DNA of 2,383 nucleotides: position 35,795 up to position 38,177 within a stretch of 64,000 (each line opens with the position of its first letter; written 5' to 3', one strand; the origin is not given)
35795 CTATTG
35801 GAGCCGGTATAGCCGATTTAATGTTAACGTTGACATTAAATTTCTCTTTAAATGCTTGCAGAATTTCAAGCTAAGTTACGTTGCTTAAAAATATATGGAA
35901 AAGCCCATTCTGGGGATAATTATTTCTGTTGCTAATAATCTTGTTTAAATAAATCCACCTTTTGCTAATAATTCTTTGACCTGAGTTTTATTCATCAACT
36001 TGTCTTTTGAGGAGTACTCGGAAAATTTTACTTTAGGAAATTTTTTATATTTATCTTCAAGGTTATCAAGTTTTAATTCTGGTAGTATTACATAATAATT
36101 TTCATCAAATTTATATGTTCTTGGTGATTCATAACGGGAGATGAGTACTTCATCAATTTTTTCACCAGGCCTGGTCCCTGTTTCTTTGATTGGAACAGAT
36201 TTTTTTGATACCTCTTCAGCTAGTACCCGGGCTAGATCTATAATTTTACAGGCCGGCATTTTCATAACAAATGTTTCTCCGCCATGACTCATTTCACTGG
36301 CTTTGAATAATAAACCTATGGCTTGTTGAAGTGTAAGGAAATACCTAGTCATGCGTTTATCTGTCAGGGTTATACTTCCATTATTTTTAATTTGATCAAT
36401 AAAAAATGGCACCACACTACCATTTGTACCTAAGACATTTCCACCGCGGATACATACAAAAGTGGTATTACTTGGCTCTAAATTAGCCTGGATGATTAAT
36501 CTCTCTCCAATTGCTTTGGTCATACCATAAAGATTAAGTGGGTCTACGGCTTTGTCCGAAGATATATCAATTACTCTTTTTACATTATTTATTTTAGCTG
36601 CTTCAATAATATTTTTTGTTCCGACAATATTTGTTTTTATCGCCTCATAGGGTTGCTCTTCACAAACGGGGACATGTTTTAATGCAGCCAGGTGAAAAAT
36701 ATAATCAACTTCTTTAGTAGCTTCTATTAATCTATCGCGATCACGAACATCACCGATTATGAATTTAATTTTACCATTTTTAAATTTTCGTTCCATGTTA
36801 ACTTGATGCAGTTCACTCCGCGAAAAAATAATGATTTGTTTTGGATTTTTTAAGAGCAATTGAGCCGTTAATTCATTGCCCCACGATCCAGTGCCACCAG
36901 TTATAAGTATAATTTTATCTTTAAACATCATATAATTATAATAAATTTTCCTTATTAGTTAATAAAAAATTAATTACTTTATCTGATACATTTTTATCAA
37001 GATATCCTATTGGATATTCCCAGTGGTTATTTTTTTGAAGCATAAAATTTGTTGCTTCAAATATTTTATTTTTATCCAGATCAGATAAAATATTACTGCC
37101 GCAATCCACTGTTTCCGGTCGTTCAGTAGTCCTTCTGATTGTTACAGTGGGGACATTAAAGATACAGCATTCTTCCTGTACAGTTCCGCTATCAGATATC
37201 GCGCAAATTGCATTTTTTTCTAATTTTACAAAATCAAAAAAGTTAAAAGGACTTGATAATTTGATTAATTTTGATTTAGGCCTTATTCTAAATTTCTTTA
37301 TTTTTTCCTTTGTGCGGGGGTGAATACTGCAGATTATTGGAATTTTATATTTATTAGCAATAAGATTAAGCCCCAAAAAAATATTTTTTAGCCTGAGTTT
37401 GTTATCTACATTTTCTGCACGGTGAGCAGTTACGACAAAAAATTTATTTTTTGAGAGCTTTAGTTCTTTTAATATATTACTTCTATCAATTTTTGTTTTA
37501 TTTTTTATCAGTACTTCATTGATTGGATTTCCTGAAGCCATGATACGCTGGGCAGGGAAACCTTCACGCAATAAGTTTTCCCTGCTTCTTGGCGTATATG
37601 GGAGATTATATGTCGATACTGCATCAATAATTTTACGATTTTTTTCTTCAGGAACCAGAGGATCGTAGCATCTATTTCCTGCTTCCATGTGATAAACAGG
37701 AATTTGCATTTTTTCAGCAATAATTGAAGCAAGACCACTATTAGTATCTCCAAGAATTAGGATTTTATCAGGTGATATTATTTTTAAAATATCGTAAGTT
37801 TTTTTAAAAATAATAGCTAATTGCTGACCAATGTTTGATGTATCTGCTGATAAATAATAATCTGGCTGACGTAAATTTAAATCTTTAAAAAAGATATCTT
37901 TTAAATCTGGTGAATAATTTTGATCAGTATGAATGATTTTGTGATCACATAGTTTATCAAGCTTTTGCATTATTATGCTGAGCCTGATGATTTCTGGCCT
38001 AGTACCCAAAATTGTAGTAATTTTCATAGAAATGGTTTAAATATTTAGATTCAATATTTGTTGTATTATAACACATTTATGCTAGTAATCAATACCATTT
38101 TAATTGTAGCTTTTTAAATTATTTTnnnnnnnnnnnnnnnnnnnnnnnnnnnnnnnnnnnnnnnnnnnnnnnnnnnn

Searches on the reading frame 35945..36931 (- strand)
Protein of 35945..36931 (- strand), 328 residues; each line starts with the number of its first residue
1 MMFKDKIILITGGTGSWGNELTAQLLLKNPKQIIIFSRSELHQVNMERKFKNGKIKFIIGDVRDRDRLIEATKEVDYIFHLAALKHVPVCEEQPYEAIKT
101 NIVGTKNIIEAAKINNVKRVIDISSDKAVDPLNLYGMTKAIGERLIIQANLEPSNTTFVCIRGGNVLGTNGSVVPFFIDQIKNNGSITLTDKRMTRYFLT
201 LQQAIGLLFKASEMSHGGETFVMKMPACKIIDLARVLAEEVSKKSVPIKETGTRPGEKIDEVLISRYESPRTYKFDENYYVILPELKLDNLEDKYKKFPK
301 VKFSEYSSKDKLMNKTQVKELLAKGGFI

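Call 9: search_protein_families(library=ncbifam, proteins=[window:35945-36931:-], max_evalue=0.01)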
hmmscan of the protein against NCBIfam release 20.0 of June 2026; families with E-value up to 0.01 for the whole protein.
window:35945-36931:- (328 aa): 47 families (the best 25 are shown)
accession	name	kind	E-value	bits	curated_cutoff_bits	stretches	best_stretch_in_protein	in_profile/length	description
TIGR03589.1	PseB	equivalog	1.2e-98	330.1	407.75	1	2-301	1-300/324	UDP-N-acetylglucosamine 4,6-dehydratase (inverting)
TIGR04130.1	FnlA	equivalog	2.5e-82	276.5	730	1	2-327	1-330/337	UDP-N-acetylglucosamine 4,6-dehydratase/5-epimerase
TIGR04180.1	EDH_00030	hypoth_equivalog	4.1e-19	68.8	475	1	8-126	1-122/297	NAD-dependent 4,6-dehydratase LegB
TIGR01179.1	galE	equivalog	7.2e-16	57.9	262.3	1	8-170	2-180/332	UDP-glucose 4-epimerase GalE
TIGR02622.1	CDP_4_6_dhtase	equivalog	1.6e-15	57.1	278.45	1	2-129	1-133/352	CDP-glucose 4,6-dehydratase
TIGR01181.1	dTDP_gluc_dehyt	equivalog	1e-14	54.4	365.1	1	8-128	2-128/321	dTDP-glucose 4,6-dehydratase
NF042423.1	oxyalk_red_Shew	equivalog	7.9e-14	51.5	580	1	6-124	9-117/331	2-alkyl-3-oxoalkanoate reductase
TIGR03466.1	HpnA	hypoth_equivalog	1.9e-13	50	367.65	1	8-127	3-115/327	hopanoid-associated sugar epimerase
NF052578.1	StrlDmthSdmBMthl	equivalog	1.4e-12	48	600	1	8-129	3-117/328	sterol demethylase protein SdmB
NF041293.1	G6PDh_Azf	equivalog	4.8e-12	45.8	400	1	5-130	2-120/252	NAD-dependent glucose-6-phosphate dehydrogenase Azf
NF042422.1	oxyalk_red_OleD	equivalog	6.7e-12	45.4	580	1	8-125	3-110/329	2-alkyl-3-oxoalkanoate reductase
NF007956.0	PRK10675.1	subfamily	3.5e-11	42.8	394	1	8-125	3-124/338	UDP-glucose 4-epimerase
TIGR01214.1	rmlD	equivalog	1.6e-10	40.5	224.05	1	8-171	2-155/285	dTDP-4-dehydrorhamnose reductase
NF043036.1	ErythonDh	equivalog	1.9e-10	40.5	325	1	8-125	3-125/321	D-erythronate dehydrogenase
TIGR02197.1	heptose_epim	equivalog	1.8e-09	37.2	274.6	1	8-170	1-174/316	ADP-glyceromanno-heptose 6-epimerase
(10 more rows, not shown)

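Call 10: search_protein_families(library=pfam, proteins=[window:35945-36931:-], max_evalue=0.01)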
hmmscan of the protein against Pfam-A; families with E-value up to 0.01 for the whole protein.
window:35945-36931:- (328 aa): 11 families
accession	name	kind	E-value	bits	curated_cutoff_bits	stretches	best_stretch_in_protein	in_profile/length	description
PF02719.21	Polysacc_synt_2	-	2.9e-99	332.4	20.2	1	8-280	1-290/293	Polysaccharide biosynthesis protein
PF01370.27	Epimerase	-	1.4e-28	100.4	20.9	1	8-198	1-211/240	NAD dependent epimerase/dehydratase family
PF16363.11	GDP_Man_Dehyd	-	4.2e-21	76.2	27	1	9-127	1-131/332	GDP-mannose 4,6 dehydratase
PF01073.25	3Beta_HSD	-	4.6e-20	72.2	22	1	9-131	1-122/280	3-beta hydroxysteroid dehydrogenase/isomerase family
PF04321.23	RmlD_sub_bind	-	7.9e-14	51.8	27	1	8-194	3-180/287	RmlD substrate binding domain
PF07993.18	NAD_binding_4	-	5.3e-12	45.9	20.1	1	10-129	1-140/258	Male sterility protein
PF13460.12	NAD_binding_10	-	4.9e-11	43.3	27.2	1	12-131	1-104/184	NAD(P)H-binding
PF05368.20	NmrA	-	6e-07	29.8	27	1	5-121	2-103/298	NmrA-like family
PF00106.31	adh_short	-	6.9e-06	26.1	26.6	1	6-146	1-160/195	short chain dehydrogenase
PF08659.16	KR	-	1.6e-05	25.3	22.6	1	8-83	3-90/180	KR domain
PF01488.26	Shikimate_DH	-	0.0027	18.2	24.3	0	6-90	13-101/138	Shikimate / quinate 5-dehydrogenase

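Call 23: find_related_loci(query=window:35945-36931:-, collection=genome_contigs, flank=5000)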
Query window:35945-36931:- (328 aa) in genome_contigs; peptide patterns used: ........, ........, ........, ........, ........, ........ (x = any residue, [..] = any of these).
199 stretches matched a pattern; 80 encode a relative of the query (tblastn E <= 1e-3); 80 distinct loci.
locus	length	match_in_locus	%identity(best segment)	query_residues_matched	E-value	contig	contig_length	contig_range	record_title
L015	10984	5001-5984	81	1-328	0e+0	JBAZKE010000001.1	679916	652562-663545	MAG: Patescibacteria group bacterium isolate SO_2017_LW4_136 scaffold_25_c1_LW137-91_2017, whole genome shotgun sequence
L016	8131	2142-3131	62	2-328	1e-141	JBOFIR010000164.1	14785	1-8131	MAG: Cellulosilyticaceae bacterium isolate WFFMC_MAG_015 k139_904089_flag=0_multi=7.0000_len=14785, whole genome shotgun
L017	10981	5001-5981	60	2-328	5e-131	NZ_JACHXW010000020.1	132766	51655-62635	Paenibacillus endophyticus strain CECT 8234 Ga0372411_20, whole genome shotgun sequence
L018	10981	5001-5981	60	2-328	2e-130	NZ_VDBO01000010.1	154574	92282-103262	Paenibacillus sinopodophylli strain CCTCC AB 2016047 NODE_10_length_154574_cov_493.973708, whole genome shotgun sequence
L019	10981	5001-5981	61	2-328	7e-130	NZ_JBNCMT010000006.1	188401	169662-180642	Brevibacillus sp. SYSU BS000544 NODE_6_length_188401_cov_78.717066, whole genome shotgun sequence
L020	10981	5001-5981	61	2-328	1e-129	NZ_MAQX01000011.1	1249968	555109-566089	Bacillus sp. FJAT-26390 scaffold2, whole genome shotgun sequence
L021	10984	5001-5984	59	2-328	3e-129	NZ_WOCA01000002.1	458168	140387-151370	Ornithinibacillus caprae strain L9 Scaffold2_1, whole genome shotgun sequence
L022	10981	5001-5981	60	2-328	3e-129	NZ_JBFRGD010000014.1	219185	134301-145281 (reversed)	Paenibacillus sp. 2TAB23 SCAFFOLD_13, whole genome shotgun sequence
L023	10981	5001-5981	59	3-328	6e-129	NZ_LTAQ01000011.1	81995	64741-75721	Bacillus gaemokensis strain KCTC 13318 scaffold19.1, whole genome shotgun sequence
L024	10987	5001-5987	60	2-328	1e-128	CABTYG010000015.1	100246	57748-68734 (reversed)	MAG TPA_asm: uncultured Clostridium sp. isolate MGYG-HGUT-03769 genome assembly, contig: GUT_GENOME243814_15, whole geno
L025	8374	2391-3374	58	2-328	3e-127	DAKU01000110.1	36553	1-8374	MAG TPA_asm: Methanosarcinaceae archaeon UBA470 UBA470_contig_239, whole genome shotgun sequence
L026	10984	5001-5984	58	2-328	4e-127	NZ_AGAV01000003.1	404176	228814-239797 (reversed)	Lentibacillus jeotgali strain Grbi contig003, whole genome shotgun sequence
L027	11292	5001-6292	57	2-328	8e-127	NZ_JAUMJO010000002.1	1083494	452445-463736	Bacillus nitratireducens strain 4049 sequence02, whole genome shotgun sequence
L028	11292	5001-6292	57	2-328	8e-127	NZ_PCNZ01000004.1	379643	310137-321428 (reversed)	Bacillus sp. MYb209 MYb209_contig000004, whole genome shotgun sequence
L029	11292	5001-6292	57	2-328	2e-126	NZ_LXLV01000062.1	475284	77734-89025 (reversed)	Bacillus mycoides strain GOE10 BWGOE10_contig000062, whole genome shotgun sequence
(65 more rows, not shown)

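Call 28: find_related_loci(query=window:35945-36931:-, collection=metagenome_contigs, flank=5000)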
Query window:35945-36931:- (328 aa) in metagenome_contigs; peptide patterns used: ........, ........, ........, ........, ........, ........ (x = any residue, [..] = any of these).
306 stretches matched a pattern; 80 encode a relative of the query (tblastn E <= 1e-3); 80 distinct loci.
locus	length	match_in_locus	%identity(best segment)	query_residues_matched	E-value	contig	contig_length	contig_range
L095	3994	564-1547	100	1-328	0e+0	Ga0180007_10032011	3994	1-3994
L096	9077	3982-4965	85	1-328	0e+0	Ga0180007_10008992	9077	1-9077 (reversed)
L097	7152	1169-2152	61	2-328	7e-129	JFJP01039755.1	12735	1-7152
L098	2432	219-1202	62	2-328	1e-135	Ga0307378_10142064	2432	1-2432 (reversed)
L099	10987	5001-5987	60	1-328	3e-128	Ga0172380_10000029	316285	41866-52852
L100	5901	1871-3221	60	2-328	6e-128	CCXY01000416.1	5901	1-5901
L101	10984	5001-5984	81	1-328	0e+0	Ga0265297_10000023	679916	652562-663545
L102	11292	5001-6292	57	2-328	5e-127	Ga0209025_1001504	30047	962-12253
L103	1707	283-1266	57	2-328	9e-137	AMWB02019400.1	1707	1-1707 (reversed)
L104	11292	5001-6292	57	2-328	4e-126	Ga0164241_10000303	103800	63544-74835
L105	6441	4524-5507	58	2-328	5e-126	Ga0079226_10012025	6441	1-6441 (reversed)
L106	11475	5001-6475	57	2-328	4e-126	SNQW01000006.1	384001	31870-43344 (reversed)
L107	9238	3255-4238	57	2-328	5e-126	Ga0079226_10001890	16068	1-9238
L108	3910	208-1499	57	2-328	7e-128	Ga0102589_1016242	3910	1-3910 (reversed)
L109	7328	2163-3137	56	5-328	5e-125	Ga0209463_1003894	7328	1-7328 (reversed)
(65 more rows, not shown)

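Call 58: search_solved_structures(query=window:35945-36931:-, max_evalue=1e-20)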
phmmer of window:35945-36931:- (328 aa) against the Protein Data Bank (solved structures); distinct sequences matched with E-value up to 1e-20: 11.
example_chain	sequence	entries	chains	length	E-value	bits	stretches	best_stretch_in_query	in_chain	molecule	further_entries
4j2o_A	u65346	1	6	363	2e-79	270.2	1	2-324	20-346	UDP-N-acetylglucosamine 4,6-dehydratase/5-epimerase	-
6bwc_A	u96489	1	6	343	9.4e-77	261.4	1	1-321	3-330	Polysaccharide biosynthesis protein CapD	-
2gn4_A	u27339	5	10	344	1.1e-71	244.8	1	2-293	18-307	UDP-GlcNAc C6 dehydratase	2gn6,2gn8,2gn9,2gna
3vvb_A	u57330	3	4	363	3.7e-68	233.2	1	1-279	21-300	CapE | Capsular polysaccharide synthesis enzyme Cap8E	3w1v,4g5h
3vvc_A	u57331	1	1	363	1.3e-67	231.4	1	1-279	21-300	Capsular polysaccharide synthesis enzyme Cap8E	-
5bjy_A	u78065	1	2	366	1.2e-53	185.6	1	3-273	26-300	WlaL protein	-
5bjw_A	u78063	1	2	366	5.9e-53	183.3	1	3-273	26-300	WlaL protein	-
5bju_A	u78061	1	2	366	1.6e-52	181.9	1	3-273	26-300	WlaL protein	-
5bjx_A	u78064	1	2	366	4.1e-52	180.5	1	3-273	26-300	WlaL protein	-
5bjv_A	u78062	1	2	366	5.2e-51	176.9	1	3-273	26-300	WlaL protein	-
4tqg_A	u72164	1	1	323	2.9e-48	167.8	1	3-321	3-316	Putative dTDP-d-glucose 4 6-dehydratase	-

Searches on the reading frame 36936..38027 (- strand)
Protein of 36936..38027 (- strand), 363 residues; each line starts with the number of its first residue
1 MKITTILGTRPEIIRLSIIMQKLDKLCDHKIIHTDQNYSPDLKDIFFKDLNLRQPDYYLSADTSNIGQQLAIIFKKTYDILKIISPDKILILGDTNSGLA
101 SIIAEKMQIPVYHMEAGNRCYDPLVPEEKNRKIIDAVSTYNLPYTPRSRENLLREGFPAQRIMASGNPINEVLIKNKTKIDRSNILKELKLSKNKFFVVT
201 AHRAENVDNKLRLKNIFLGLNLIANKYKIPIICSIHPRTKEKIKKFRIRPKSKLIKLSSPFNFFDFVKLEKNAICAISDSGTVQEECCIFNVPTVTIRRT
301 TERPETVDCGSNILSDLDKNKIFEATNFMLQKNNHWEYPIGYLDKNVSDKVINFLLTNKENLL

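Call 9: search_protein_families(library=ncbifam, proteins=[window:36936-38027:-], max_evalue=0.01)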
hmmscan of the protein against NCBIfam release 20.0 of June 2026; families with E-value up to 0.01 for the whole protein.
window:36936-38027:- (363 aa): 2 families
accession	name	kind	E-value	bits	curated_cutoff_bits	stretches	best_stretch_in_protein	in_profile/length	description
TIGR00236.1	wecB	equivalog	7.5e-80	268.8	210.15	1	1-355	1-362/366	non-hydrolyzing UDP-N-acetylglucosamine 2-epimerase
TIGR03568.1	NeuC_NnaA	equivalog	8.9e-20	70.9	235.9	1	2-354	2-364/365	UDP-N-acetylglucosamine 2-epimerase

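Call 10: search_protein_families(library=pfam, proteins=[window:36936-38027:-], max_evalue=0.01)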
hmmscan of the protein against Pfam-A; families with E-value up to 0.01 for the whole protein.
window:36936-38027:- (363 aa): 1 family
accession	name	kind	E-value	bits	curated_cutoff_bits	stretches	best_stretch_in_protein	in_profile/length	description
PF02350.25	Epimerase_2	-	9.4e-87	291.5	30.6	1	27-355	9-346/347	UDP-N-acetylglucosamine 2-epimerase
